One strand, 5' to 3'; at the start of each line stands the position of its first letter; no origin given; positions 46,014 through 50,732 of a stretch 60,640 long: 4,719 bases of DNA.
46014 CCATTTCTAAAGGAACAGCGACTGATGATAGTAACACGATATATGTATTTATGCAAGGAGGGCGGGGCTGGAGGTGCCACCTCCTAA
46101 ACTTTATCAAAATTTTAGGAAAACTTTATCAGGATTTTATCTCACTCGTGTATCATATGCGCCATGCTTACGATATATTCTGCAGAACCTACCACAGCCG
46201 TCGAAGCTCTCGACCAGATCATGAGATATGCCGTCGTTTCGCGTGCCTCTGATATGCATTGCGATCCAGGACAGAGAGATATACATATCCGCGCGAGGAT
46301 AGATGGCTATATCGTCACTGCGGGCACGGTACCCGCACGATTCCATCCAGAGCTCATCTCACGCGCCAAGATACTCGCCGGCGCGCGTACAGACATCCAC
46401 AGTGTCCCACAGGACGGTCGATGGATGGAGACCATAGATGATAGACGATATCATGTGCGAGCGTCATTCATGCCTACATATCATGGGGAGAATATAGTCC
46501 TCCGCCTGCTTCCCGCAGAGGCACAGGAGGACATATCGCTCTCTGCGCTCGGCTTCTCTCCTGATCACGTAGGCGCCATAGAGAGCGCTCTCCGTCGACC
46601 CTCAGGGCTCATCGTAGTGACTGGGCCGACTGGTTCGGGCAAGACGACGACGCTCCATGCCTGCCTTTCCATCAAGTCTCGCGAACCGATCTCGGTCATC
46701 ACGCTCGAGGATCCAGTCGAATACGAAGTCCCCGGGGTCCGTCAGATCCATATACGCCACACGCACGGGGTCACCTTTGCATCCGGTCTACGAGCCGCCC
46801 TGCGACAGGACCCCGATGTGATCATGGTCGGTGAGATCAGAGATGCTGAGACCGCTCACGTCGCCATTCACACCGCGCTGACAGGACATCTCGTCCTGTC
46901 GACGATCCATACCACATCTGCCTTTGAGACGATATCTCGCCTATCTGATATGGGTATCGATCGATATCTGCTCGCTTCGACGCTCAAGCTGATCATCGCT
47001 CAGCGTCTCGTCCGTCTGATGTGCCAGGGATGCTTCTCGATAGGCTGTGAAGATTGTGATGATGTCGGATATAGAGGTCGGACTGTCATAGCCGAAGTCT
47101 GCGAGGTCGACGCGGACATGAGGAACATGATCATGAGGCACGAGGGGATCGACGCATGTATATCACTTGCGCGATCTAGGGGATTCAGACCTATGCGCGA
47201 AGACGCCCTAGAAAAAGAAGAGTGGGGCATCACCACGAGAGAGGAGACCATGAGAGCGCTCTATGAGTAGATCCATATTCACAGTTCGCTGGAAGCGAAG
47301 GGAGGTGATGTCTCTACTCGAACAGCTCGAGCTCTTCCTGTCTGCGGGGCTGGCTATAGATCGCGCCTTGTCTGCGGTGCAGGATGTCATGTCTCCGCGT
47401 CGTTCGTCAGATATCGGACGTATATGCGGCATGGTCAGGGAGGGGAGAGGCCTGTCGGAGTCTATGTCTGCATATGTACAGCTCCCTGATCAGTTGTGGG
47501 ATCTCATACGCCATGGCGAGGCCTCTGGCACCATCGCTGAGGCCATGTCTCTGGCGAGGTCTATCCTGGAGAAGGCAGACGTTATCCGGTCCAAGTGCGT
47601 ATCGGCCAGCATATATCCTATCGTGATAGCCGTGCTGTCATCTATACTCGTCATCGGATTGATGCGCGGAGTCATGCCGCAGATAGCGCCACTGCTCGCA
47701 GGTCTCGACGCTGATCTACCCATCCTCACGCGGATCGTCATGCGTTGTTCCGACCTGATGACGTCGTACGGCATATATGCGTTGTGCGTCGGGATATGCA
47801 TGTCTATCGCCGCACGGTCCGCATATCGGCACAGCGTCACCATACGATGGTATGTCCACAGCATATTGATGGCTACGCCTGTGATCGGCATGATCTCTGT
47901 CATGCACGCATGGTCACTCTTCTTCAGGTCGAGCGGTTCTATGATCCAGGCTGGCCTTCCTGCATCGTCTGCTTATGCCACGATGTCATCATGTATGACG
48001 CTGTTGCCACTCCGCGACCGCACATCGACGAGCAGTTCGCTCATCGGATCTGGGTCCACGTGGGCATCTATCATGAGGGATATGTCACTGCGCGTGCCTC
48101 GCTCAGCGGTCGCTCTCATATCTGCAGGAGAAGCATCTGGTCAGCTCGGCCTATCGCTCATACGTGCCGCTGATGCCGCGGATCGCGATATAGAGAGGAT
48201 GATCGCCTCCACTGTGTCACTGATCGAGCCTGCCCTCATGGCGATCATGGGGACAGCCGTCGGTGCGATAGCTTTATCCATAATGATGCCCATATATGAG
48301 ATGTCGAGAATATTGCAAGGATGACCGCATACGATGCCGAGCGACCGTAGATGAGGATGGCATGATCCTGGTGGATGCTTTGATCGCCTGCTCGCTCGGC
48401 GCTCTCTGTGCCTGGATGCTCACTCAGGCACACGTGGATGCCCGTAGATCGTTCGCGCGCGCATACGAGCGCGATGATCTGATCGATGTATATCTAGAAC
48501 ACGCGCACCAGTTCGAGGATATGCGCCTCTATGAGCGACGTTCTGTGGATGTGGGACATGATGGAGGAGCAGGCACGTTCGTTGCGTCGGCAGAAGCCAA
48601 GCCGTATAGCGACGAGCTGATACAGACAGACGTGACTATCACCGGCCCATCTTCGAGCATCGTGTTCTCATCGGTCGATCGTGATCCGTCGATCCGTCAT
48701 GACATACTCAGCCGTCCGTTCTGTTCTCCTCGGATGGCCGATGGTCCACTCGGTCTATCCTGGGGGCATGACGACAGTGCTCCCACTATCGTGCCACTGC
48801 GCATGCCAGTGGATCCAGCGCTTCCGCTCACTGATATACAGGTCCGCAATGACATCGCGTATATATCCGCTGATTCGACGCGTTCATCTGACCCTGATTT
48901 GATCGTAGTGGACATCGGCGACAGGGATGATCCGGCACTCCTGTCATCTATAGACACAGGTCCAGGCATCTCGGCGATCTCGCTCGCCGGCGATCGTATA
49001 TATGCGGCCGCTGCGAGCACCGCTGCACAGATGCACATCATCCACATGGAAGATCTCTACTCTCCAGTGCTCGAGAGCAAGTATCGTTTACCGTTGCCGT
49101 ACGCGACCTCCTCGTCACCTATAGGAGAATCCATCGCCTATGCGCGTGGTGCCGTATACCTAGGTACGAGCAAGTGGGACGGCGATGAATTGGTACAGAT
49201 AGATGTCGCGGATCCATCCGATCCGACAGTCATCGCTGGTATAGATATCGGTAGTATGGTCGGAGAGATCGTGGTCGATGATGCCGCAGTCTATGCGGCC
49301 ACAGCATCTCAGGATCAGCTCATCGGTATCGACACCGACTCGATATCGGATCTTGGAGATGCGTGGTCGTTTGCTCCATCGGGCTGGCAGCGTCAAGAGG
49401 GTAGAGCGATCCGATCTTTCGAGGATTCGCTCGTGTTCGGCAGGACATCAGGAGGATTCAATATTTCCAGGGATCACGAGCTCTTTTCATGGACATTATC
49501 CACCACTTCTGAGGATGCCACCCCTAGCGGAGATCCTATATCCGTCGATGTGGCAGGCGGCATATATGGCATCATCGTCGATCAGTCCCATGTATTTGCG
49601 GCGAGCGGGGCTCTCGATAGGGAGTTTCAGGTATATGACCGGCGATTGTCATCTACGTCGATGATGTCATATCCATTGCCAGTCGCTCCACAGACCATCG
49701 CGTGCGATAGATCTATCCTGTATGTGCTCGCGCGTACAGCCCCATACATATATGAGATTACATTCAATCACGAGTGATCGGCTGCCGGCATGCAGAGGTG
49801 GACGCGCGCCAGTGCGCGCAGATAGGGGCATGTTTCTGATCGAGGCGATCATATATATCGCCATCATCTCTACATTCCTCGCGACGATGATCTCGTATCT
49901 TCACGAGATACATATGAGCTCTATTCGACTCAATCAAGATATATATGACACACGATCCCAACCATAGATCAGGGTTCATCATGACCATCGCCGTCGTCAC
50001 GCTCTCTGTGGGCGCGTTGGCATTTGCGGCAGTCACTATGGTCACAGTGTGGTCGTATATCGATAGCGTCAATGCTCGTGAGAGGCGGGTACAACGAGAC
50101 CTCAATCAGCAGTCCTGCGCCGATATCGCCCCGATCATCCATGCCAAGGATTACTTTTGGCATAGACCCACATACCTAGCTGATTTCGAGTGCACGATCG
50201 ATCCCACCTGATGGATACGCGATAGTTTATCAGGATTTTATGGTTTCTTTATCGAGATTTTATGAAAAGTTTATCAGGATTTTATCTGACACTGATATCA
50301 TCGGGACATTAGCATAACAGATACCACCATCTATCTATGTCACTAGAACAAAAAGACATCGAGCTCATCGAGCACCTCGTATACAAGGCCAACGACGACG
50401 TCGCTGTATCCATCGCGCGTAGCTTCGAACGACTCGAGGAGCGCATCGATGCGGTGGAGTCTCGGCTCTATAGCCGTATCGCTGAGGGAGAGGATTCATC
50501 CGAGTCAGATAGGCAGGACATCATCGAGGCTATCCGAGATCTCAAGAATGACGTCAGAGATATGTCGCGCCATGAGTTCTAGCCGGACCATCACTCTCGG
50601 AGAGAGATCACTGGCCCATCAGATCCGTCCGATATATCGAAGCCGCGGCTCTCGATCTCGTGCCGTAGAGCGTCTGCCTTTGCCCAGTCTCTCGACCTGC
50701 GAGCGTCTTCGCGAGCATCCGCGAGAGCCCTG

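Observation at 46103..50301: Matching 11-bp-period direct-repeat arrays at two promoters flanking the pilus cluster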

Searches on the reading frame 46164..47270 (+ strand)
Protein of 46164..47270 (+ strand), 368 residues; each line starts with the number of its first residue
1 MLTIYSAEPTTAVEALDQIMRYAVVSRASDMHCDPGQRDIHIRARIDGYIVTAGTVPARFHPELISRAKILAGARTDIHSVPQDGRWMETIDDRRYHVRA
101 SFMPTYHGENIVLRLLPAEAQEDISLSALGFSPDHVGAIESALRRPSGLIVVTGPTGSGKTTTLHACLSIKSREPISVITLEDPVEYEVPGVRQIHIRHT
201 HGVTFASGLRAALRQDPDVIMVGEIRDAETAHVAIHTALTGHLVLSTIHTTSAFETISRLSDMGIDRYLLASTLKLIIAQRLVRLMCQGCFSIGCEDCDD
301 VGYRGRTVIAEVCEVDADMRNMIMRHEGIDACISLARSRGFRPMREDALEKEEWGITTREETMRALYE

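Call 12: search_protein_families(library=pfam, max_evalue=0.01, proteins=[window:46164-47270:+])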
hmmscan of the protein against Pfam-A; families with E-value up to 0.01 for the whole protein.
window:46164-47270:+ (368 aa): 8 families
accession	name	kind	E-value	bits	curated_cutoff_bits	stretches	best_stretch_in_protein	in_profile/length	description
PF00437.27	T2SSE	-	5.2e-106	354.9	24.9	1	13-364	9-370/370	Type II/IV secretion system protein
PF13191.12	AAA_16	-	0.00012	23.1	32.6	1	141-234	14-103/167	AAA ATPase domain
PF13401.12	AAA_22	-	0.0002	22.1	27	1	146-185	4-43/130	AAA domain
PF13604.12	AAA_30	-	0.0013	19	27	1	137-179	8-50/191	AAA domain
PF25199.1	nSTAND_NTPase5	-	0.0022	18.2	34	1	144-181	38-76/145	Novel STAND NTPase 5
PF02492.25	cobW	-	0.0044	17.1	20.7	1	150-180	3-34/180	CobW/HypB/UreG, nucleotide-binding domain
PF13173.12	AAA_14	-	0.0064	16.9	27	0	149-239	4-85/129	AAA domain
PF13476.12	AAA_23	-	0.0065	17.6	27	0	147-166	19-38/201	AAA domain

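Call 55: search_protein_families(library=ncbifam, max_evalue=0.001, proteins=[window:46164-47270:+])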
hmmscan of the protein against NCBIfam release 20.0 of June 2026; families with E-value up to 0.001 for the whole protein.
window:46164-47270:+ (368 aa): 19 families
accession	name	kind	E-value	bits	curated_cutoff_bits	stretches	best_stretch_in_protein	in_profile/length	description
TIGR02533.1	type_II_gspE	equivalog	6.1e-113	378.1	630.25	2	15-290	112-386/486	type II secretion system ATPase GspE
TIGR02538.1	type_IV_pilB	equivalog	2.7e-109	366.3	675.65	2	13-290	182-459/564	type IV-A pilus assembly ATPase PilB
NF007755.0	PRK10436.1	equivalog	3.1e-103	345.9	617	2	8-290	81-362/465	type II secretion system protein GspE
NF053534.1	T4PilAsmATPsTfpB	equivalog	5.7e-90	302.4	850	2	10-290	199-479/584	type IV pilus assembly ATPase TfpB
NF041000.1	ATPase_ComGA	equivalog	1.9e-72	243.5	300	1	18-284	2-266/267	competence type IV pilus ATPase ComGA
TIGR01420.1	pilT_fam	subfamily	7.1e-49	166.9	319.1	1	16-285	2-270/343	PilT/PilU family type 4a pilus ATPase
TIGR02525.1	plasmid_TraJ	equivalog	5.7e-25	88.1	368.3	1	125-284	131-299/372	plasmid transfer ATPase TraJ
TIGR02524.1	dot_icm_DotB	equivalog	1.1e-23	84.1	463.3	1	95-283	87-285/358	Dot/Icm type IV secretion system ATPase DotB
NF058587.1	archaellum_moto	equivalog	3.3e-19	69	550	1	150-265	278-398/527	archaellum flagellar ATPase motor FlaI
TIGR02788.1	VirB11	equivalog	2.4e-15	56.3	249.95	1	150-264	147-266/308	P-type DNA transfer ATPase VirB11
TIGR03819.1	heli_sec_ATPase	hypoth_equivalog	1.2e-13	51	373.15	1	66-271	101-308/340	TadA family conjugal transfer-associated ATPase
TIGR02782.1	TrbB_P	equivalog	3e-13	49.7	304.55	1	149-263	138-255/303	P-type conjugative transfer ATPase TrbB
NF010407.0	PRK13833.1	subfamily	9.1e-12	45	499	1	139-263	137-262/323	conjugal transfer protein TrbB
NF010469.0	PRK13894.1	subfamily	8.1e-11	41.8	508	1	138-261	141-265/320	conjugal transfer ATPase TrbB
NF053672.1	bindosome_BasE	exception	2.6e-10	39.7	1000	1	151-263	274-391/512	bindosome assembly system ATPase subunit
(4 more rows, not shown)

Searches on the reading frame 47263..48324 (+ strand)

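Call 12: search_protein_families(library=pfam, max_evalue=0.01, proteins=[window:47263-48324:+])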
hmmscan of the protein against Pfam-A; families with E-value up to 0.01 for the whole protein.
window:47263-48324:+ (353 aa): 1 family
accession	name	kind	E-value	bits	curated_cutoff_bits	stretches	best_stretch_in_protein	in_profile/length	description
PF00482.28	T2SSF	-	5.8e-31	107.5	25.2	2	19-138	2-124/125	Type II secretion system (T2SS), protein F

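Call 55: search_protein_families(library=ncbifam, max_evalue=0.001, proteins=[window:47263-48324:+])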
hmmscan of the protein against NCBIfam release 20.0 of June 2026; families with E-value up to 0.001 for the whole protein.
window:47263-48324:+ (353 aa): 6 families
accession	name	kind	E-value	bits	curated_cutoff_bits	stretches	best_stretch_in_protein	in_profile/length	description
TIGR02120.1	GspF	equivalog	1.6e-55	189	424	1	5-349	55-399/401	type II secretion system inner membrane protein GspF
NF007861.0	PRK10573.1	equivalog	6.5e-43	147.3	401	1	4-353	50-400/401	protein transport protein HofC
NF052607.1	T4PiliAsmPilCThrm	equivalog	2.4e-38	132.3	700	1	17-347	70-400/406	type IV pilus assembly protein PilC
NF047826.1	T3SSXpsF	equivalog_domain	2.2e-34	118.9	650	1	15-349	68-402/405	type II secretion system protein XpsF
NF052606.1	T4PiliAsmPilCMyx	equivalog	1.7e-30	106.2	700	1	12-349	79-416/419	type IV pilus assembly protein PilC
NF041012.2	T4P_ComGB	equivalog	1.7e-28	100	240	1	16-347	4-330/332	competence type IV pilus assembly protein ComGB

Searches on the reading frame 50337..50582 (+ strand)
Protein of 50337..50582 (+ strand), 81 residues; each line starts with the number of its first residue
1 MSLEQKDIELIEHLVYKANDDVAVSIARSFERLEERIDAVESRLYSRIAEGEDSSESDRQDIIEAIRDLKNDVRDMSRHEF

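Call 12: search_protein_families(library=pfam, max_evalue=0.01, proteins=[window:50337-50579:+])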
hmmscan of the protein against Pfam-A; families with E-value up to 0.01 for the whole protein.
seq(81 aa): 1 family
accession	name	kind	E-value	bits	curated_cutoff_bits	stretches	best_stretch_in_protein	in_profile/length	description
PF06705.16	SF-assemblin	-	0.0092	15.8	30.6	1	7-74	71-138/247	SF-assemblin/beta giardin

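Call 55: search_protein_families(library=ncbifam, max_evalue=0.001, proteins=[window:50337-50582:+])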
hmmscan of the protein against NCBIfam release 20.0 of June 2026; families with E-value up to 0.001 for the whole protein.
window:50337-50582:+ (81 aa): 0 families

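Call 64: find_homologous_proteins(query=window:50337-50579:+, max_evalue=0.001)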
Query seq(81 aa) (81 aa): 437 proteins with E <= 0.001 among 438 candidates; the best 120 are listed.
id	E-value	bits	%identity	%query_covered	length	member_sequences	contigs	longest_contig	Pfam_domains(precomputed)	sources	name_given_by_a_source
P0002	5.3e-41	155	100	100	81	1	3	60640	-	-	-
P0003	5.7e-25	104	70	95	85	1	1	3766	-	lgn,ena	-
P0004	7.9e-24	101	68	98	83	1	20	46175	-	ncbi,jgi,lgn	jgi:vacuolar-type H+-ATPase subunit I/STV1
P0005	1.7e-23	100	69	95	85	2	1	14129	-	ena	-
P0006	2.5e-23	99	65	99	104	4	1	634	-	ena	-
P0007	2.5e-23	99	68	95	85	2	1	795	-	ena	-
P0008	2.7e-23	99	69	96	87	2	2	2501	-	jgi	jgi:prefoldin subunit 5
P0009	3.0e-23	99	67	98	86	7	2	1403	-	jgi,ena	-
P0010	3.4e-23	99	67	93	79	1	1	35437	-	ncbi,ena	-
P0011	3.8e-23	99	64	96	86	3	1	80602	-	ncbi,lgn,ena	-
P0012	3.9e-23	98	65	96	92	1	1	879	-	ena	-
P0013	5.2e-23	98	65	99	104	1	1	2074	-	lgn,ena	-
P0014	5.9e-23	98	69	96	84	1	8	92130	-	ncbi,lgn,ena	-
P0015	7.7e-23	98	69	96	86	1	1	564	-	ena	-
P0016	7.8e-23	98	68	96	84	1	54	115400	-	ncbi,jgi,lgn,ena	-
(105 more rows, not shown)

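Call 75: predict_structure(alignment_id=A2)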
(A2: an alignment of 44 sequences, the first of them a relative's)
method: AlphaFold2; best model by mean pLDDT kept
length: 81 residues; sequences in the alignment: 44
mean_pLDDT: 94.7   pTM: 0.54
mean pLDDT of the five models: 94.7, 93.6, 93.3, 91.6, 88.5
residues with pLDDT >= 90: 75; 70-90: 4; 50-70: 2; < 50: 0
segments of 3 or more residues with pLDDT < 50: none
pLDDT, mean of each block of 10 residues (from residue 1): 88 93 96 98 98 98 98 91 55
secondary structure, 60 per line:
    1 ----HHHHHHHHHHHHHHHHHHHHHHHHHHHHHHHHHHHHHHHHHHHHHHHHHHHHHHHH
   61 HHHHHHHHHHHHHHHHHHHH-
elements in order: H5-80
